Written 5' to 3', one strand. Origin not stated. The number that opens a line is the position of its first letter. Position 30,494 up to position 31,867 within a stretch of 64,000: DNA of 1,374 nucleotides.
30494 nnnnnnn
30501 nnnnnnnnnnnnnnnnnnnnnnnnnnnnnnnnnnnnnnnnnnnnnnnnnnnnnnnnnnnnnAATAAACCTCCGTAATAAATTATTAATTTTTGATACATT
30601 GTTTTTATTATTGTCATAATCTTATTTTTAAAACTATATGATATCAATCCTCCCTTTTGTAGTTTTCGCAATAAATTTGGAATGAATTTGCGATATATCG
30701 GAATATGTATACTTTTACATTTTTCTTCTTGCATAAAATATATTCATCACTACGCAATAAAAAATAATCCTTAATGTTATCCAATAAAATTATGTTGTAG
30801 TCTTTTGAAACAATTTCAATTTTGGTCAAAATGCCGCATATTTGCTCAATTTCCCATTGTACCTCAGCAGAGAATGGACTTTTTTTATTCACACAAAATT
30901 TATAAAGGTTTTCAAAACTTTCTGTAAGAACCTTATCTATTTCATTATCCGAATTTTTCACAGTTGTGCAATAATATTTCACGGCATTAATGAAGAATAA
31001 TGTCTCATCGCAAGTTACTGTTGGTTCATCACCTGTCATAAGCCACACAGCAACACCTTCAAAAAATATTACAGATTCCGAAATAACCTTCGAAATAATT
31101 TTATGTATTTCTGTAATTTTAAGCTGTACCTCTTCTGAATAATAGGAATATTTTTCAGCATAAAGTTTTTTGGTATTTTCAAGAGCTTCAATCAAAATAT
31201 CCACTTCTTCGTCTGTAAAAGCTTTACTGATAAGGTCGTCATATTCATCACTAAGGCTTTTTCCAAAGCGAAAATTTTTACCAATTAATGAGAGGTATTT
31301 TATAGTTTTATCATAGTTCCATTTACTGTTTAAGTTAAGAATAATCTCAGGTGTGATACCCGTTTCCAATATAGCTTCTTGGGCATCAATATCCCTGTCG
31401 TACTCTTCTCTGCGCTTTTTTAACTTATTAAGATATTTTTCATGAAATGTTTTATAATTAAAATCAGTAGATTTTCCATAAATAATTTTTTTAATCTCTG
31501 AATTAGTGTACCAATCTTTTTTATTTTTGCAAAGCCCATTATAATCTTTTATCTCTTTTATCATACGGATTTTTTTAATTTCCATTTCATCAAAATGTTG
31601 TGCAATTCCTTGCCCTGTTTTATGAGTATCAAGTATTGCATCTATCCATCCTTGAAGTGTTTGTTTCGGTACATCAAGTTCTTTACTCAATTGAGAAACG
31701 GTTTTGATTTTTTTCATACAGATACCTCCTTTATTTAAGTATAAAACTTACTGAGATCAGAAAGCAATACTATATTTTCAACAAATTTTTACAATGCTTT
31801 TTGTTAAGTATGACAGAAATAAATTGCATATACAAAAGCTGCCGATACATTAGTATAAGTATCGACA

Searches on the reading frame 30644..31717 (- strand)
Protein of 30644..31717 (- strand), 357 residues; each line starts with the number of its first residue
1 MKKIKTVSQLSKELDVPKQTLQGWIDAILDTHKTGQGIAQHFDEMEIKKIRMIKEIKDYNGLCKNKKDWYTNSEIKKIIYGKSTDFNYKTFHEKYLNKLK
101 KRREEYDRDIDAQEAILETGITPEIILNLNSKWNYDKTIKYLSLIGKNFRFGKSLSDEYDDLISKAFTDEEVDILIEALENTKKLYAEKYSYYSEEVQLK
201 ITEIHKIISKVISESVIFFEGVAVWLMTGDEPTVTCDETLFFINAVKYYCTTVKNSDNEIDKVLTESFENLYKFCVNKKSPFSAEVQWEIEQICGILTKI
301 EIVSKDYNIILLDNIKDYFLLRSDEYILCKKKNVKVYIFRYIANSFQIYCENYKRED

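Call 12: search_protein_families(library=pfam, proteins=[window:30644-31717:-], max_evalue=0.01)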
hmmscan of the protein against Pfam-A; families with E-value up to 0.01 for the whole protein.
window:30644-31717:- (357 aa): 1 family
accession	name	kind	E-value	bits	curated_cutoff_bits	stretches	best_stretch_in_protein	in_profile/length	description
PF13411.12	MerR_1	-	0.00024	21.6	21.6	1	6-62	2-57/69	MerR HTH family regulatory protein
